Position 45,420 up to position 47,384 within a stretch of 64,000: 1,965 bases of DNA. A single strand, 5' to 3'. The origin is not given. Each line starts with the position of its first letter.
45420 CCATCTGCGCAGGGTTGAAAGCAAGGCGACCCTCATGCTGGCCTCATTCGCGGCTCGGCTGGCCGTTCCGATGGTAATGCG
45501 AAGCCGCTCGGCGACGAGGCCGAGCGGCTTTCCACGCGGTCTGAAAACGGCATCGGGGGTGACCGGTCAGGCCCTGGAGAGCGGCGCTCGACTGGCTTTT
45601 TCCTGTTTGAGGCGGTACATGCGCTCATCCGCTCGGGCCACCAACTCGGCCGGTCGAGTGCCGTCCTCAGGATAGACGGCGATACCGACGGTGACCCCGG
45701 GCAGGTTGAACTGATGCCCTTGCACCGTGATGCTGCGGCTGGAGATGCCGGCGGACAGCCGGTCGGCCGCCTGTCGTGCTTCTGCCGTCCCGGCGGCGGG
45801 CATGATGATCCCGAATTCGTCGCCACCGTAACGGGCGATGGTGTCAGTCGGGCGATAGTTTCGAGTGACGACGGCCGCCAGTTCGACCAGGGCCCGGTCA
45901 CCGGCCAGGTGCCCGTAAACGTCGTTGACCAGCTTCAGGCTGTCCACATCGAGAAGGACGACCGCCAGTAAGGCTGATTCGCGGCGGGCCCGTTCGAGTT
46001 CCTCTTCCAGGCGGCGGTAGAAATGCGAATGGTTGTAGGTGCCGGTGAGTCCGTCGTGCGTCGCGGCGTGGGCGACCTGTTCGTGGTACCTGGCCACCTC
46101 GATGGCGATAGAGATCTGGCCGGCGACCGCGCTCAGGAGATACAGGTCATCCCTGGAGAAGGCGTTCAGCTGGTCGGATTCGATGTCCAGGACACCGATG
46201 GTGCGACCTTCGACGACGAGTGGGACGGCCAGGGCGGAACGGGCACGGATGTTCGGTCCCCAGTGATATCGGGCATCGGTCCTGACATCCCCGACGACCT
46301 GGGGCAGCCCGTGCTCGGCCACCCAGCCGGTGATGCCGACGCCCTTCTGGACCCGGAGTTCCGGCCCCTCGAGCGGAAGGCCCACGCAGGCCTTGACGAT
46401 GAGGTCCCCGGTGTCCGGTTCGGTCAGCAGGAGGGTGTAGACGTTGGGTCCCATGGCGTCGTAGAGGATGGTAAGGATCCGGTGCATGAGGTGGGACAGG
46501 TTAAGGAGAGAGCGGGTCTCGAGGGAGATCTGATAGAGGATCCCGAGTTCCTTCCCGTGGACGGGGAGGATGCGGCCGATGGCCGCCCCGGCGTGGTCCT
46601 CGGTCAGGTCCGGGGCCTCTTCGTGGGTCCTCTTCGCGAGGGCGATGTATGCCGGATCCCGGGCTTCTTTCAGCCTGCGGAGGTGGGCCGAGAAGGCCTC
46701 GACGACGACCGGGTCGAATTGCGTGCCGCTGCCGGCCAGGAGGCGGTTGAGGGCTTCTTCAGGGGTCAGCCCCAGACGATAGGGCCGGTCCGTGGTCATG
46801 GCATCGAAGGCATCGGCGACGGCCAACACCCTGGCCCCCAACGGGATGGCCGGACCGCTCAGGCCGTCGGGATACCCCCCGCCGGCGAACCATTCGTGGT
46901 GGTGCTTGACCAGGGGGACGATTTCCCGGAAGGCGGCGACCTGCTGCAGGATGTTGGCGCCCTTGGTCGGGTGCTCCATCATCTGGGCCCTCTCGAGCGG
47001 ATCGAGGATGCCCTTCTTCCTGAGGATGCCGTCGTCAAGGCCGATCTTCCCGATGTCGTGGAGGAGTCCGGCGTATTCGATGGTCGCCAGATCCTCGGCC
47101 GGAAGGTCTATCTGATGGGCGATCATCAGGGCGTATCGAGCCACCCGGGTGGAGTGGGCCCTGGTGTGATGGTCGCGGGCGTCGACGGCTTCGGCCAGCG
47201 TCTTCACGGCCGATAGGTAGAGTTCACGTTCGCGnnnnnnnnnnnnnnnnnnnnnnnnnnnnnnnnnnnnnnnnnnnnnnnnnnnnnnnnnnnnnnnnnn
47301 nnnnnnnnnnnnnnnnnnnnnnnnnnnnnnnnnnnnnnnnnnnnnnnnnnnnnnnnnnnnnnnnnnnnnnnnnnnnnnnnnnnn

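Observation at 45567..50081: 1504-aa multi-GAF/PAS protein combining HD-GYP and GGDEF domains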

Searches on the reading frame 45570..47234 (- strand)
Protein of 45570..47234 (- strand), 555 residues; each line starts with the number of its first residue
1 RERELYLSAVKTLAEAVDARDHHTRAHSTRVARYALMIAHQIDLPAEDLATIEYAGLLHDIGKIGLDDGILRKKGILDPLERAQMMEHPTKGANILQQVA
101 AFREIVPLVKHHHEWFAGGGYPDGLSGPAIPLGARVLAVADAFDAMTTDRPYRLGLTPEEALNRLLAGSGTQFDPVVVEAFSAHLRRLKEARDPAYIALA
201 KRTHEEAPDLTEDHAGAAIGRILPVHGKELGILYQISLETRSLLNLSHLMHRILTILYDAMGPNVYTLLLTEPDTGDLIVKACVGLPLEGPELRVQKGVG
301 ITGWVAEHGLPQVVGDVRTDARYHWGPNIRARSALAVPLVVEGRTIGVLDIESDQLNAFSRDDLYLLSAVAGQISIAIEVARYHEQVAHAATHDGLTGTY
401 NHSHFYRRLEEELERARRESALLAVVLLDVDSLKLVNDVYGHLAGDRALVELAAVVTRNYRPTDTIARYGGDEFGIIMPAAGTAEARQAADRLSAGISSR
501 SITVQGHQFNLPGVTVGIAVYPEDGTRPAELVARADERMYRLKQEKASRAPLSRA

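Call 34: search_protein_representatives(protein=window:45570-47234:-)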
Query: 555 residues. Proteins with E-value up to 0.001 (for the whole library): 639541; up to 1e-10: 422225; up to 1e-30: 38220. The best 150 are listed.
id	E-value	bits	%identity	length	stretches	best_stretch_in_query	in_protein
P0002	0.0e+00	1212.8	63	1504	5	1-555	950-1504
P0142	5.4e-186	635.6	49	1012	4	1-548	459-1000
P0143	7.3e-176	602.2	45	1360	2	3-550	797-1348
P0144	1.8e-169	581.1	46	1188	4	2-548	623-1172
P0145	8.3e-168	575.6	50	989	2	3-543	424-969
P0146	1.8e-162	558.0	34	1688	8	229-549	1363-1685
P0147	8.6e-153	526.0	50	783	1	8-548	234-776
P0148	2.6e-149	514.6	42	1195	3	5-544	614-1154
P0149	7.4e-149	513.0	37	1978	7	2-547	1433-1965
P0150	9.1e-148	509.4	47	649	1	3-545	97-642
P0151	7.9e-147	506.4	48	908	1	7-549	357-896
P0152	3.2e-144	497.7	49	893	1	8-544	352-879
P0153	4.0e-143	494.1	42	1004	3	3-545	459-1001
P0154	1.1e-142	492.6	44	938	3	206-548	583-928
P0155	2.0e-139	482.0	47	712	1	3-543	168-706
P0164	1.2e-128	446.3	35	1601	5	8-547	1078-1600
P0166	1.3e-126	439.7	45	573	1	6-549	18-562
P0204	4.7e-109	381.7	40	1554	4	1-544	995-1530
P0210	1.4e-107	376.8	38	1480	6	1-553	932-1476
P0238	3.2e-100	352.5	38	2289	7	2-551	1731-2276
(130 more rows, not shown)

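Call 47: find_homologous_proteins(query=window:45570-47234:-, max_evalue=1e-40)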
Query seq(555 aa) (555 aa): 4852 proteins with E <= 1e-40 among 8000 candidates; the best 120 are listed.
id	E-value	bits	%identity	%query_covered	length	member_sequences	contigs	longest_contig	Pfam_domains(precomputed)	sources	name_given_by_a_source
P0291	7.8e-176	604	52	97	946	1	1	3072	PF13185.13,PF13487.13,PF01966.29,PF01590.33,PF13492.13,PF00990.27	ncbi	-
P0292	1.3e-167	577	46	99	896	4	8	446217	PF13185.13,PF13487.13,PF01966.29,PF01590.33,PF13492.13,PF00990.27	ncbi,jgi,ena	-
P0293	1.4e-154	534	49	100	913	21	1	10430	PF13185.13,PF13487.13,PF01966.29,PF01590.33,PF08448.17,PF13492.13,PF00989.32,PF00990.27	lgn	-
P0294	3.5e-154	532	49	99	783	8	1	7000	PF20972.3,PF13185.13,PF13487.13,PF01966.29,PF01590.33,PF13492.13,PF00990.27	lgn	-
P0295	1.3e-153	530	48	99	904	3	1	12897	PF08668.19,PF13185.13,PF13487.13,PF01966.29,PF01590.33,PF13492.13,PF00990.27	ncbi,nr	ncbi:MAG: diguanylate cyclase [Firmicutes bacterium]|nr:diguanylate cyclase [Bacillota bacterium]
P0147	2.7e-152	526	49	99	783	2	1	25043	PF20972.3,PF13185.13,PF13487.13,PF01966.29,PF01590.33,PF13492.13,PF00990.27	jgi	-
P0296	8.6e-152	524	48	99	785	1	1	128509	PF20972.3,PF13185.13,PF13487.13,PF01966.29,PF01590.33,PF13492.13,PF00990.27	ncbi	ncbi:MAG: bifunctional diguanylate cyclase/phosphohydrolase [Symbiobacteriia bacterium]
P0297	5.4e-151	522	49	95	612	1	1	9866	PF08668.19,PF13185.13,PF13487.13,PF01966.29,PF01590.33,PF13492.13,PF00990.27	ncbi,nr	ncbi:MAG: diguanylate cyclase [Firmicutes bacterium]|nr:diguanylate cyclase [Bacillota bacterium]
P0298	4.3e-150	519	47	99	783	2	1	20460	PF20972.3,PF13185.13,PF13487.13,PF01966.29,PF01590.33,PF13492.13,PF00990.27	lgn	-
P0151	2.5e-146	506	48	99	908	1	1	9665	PF08668.19,PF13185.13,PF13487.13,PF01966.29,PF01590.33,PF08448.17,PF13492.13,PF00990.27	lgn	-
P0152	1.0e-143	498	48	97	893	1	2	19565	PF13185.13,PF13487.13,PF01966.29,PF01590.33,PF13492.13,PF00990.27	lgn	-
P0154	3.6e-142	493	45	99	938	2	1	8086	PF08668.19,PF13185.13,PF13487.13,PF01966.29,PF01590.33,PF13492.13,PF00990.27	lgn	-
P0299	1.2e-141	491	48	97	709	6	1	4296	PF13185.13,PF13487.13,PF01966.29,PF01590.33,PF13492.13,PF00990.27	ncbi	ncbi:MAG: diguanylate cyclase [Bacillota bacterium]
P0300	3.0e-140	486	47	97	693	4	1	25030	PF13185.13,PF13487.13,PF01966.29,PF01590.33,PF13492.13,PF00990.27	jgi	-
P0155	6.2e-139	482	47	97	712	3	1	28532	PF13185.13,PF13487.13,PF01966.29,PF01590.33,PF13492.13,PF00990.27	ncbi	ncbi:MAG: diguanylate cyclase [Bacillota bacterium]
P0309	7.7e-131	455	45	100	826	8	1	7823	PF08668.19,PF13185.13,PF13487.13,PF01966.29,PF01590.33,PF13492.13,PF00990.27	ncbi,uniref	ncbi:diguanylate cyclase [Sphaerobacter thermophilus]|uniref:bifunctional diguanylate cyclase/phosph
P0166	4.0e-126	440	44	99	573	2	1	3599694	PF08668.19,PF13185.13,PF13487.13,PF01966.29,PF01590.33,PF13492.13,PF00990.27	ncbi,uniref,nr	ncbi:sensor domain-containing diguanylate cyclase/phosphohydrolase [Caldinitratiruptor microaerophil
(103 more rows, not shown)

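Call 65: search_protein_families(library=pfam, proteins=[P0238, P0149, P0164, P0204, P0210], max_evalue=0.00001)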
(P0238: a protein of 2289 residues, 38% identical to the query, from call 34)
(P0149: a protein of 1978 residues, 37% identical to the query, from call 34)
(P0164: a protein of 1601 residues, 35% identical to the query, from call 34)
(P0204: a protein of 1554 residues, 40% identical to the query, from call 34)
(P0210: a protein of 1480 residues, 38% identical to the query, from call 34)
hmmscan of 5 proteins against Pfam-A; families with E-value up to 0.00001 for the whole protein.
P0238 (2289 aa): 6 families
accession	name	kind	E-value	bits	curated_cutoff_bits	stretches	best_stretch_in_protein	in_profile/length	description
PF13185.12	GAF_2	-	1.1e-90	301.4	28.6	7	1404-1536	4-133/136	GAF domain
PF01590.32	GAF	-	2.6e-87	290.6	22.4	7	1404-1536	2-131/133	GAF domain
PF13492.12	GAF_3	-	4.1e-68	228.2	27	4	1407-1537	5-126/129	GAF domain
PF00990.26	GGDEF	-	1.4e-31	109.8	23.8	1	2126-2273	1-157/161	Diguanylate cyclase, GGDEF domain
PF13487.12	HD_5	-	2.7e-31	109.1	27.2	1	1742-1904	3-166/170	HD domain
PF01966.28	HD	-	1.4e-18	67.7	22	1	1755-1876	3-115/116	HD domain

P0149 (1978 aa): 6 families
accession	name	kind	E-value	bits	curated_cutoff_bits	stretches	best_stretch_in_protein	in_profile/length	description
PF13185.12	GAF_2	-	3.5e-130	429.2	28.6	8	948-1083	2-135/136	GAF domain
PF01590.32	GAF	-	2.8e-108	358.4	22.4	9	949-1083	1-133/133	GAF domain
PF13492.12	GAF_3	-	1.5e-62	210.2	27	4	949-1085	1-129/129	GAF domain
PF00990.26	GGDEF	-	1.8e-38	132.3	23.8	1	1810-1965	1-159/161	Diguanylate cyclase, GGDEF domain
PF13487.12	HD_5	-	5.4e-34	117.8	27.2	1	1444-1607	3-169/170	HD domain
PF01966.28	HD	-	1.4e-21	77.4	22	1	1457-1577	3-116/116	HD domain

P0164 (1601 aa): 7 families
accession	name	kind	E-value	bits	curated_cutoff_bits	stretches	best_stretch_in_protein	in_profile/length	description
PF13487.12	HD_5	-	1.3e-77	259.7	27.2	2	711-875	3-170/170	HD domain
PF13185.12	GAF_2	-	2.9e-52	176.9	28.6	4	1305-1438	3-136/136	GAF domain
PF01966.28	HD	-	8.9e-48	161.8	22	2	1096-1219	3-115/116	HD domain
PF13492.12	GAF_3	-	8.1e-47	159.3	27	3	1305-1438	1-128/129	GAF domain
PF01590.32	GAF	-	3.6e-46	157.4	22.4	4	1305-1437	1-133/133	GAF domain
PF00990.26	GGDEF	-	6.6e-32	110.9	23.8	1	1461-1600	12-159/161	Diguanylate cyclase, GGDEF domain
PF08668.18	HDOD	-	3.5e-12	46.7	22.9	1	1096-1155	97-154/196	HDOD domain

P0204 (1554 aa): 11 families
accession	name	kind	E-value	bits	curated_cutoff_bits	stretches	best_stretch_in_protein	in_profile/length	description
PF13185.12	GAF_2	-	6.7e-77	256.7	28.6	6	1238-1372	3-135/136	GAF domain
PF01590.32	GAF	-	2.4e-70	235.7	22.4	6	1238-1371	1-132/133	GAF domain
PF13492.12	GAF_3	-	1.1e-48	165.4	27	2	164-303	5-129/129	GAF domain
PF13487.12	HD_5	-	1.7e-33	116.2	27.2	1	1007-1172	3-169/170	HD domain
PF00990.26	GGDEF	-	1.5e-31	109.8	23.8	1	1385-1530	1-156/161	Diguanylate cyclase, GGDEF domain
PF01966.28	HD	-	9.7e-18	65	22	1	1020-1142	3-116/116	HD domain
PF08448.16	PAS_4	-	1.8e-15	57.6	23.1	1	23-132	1-109/110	PAS fold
PF00989.32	PAS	-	9e-12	45.4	22.6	1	19-128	3-113/113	PAS fold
PF13426.13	PAS_9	-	1.6e-10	41.7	27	1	30-130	4-103/103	PAS domain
PF08447.18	PAS_3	-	2.6e-08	34.5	25.6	1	41-109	3-72/89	PAS fold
PF13188.13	PAS_8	-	1.2e-06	28.6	21.8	0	19-76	3-60/65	PAS domain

P0210 (1480 aa): 6 families
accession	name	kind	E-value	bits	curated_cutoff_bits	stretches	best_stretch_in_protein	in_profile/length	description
PF13185.12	GAF_2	-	2.2e-79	264.8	28.6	6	96-234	2-135/136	GAF domain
PF01590.32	GAF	-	2.5e-72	242.1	22.4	5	1175-1307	5-133/133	GAF domain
PF13492.12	GAF_3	-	6.6e-56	188.7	27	4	609-746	1-129/129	GAF domain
PF13487.12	HD_5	-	3e-33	115.4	27.2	1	944-1106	3-166/170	HD domain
PF00990.26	GGDEF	-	1.1e-32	113.5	23.8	1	1320-1466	1-155/161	Diguanylate cyclase, GGDEF domain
PF01966.28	HD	-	1.3e-19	71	22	1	957-1078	3-115/116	HD domain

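Call 79: search_protein_families(library=pfam, proteins=[P0147, P0166, P0309], max_evalue=0.00001)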
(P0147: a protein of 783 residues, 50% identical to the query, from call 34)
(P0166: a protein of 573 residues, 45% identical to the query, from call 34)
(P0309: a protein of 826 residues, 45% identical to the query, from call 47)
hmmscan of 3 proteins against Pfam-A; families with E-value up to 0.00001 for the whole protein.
P0147 (783 aa): 7 families
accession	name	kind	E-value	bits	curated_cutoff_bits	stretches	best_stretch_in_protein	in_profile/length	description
PF13487.12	HD_5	-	6.4e-41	140.4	27.2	1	240-403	4-170/170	HD domain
PF00990.26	GGDEF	-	1.3e-39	136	23.8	1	620-774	1-158/161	Diguanylate cyclase, GGDEF domain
PF13185.12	GAF_2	-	1e-21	78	28.6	1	478-608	6-136/136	GAF domain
PF01966.28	HD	-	7.3e-21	75.1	22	1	252-372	3-116/116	HD domain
PF01590.32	GAF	-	1.6e-18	67.9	22.4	1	476-606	2-132/133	GAF domain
PF13492.12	GAF_3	-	5e-13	50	27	1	484-608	10-128/129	GAF domain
PF20972.2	MASE9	-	3e-06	27.7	24.3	1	80-187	68-175/203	MASE9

P0166 (573 aa): 7 families
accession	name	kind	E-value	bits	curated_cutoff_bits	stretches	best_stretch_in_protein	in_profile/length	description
PF13487.12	HD_5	-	1.6e-40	139.1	27.2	1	26-187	4-168/170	HD domain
PF00990.26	GGDEF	-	1.6e-37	129.2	23.8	1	404-559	1-159/161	Diguanylate cyclase, GGDEF domain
PF01966.28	HD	-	8.6e-22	78.1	22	1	38-158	3-116/116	HD domain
PF13492.12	GAF_3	-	8.9e-07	29.8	27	1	261-391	4-127/129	GAF domain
PF01590.32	GAF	-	3.6e-06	28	22.4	0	262-390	5-132/133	GAF domain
PF08668.18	HDOD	-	6.4e-06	26.2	22.9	0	38-126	97-195/196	HDOD domain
PF13185.12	GAF_2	-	7.3e-06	26.7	28.6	0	260-390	5-134/136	GAF domain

P0309 (826 aa): 7 families
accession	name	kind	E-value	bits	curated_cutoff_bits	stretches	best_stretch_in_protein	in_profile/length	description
PF00990.26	GGDEF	-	5.3e-39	134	23.8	1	659-813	1-157/161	Diguanylate cyclase, GGDEF domain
PF13487.12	HD_5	-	8.4e-35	120.4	27.2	1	293-456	4-170/170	HD domain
PF13185.12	GAF_2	-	1.3e-26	93.9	28.6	2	514-647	2-136/136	GAF domain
PF01590.32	GAF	-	1e-25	91.3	22.4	2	515-646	1-133/133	GAF domain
PF01966.28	HD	-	3e-22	79.5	22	1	305-425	3-116/116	HD domain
PF13492.12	GAF_3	-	1.6e-18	67.8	27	2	149-274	1-129/129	GAF domain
PF08668.18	HDOD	-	2.1e-06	27.8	22.9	0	305-376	97-178/196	HDOD domain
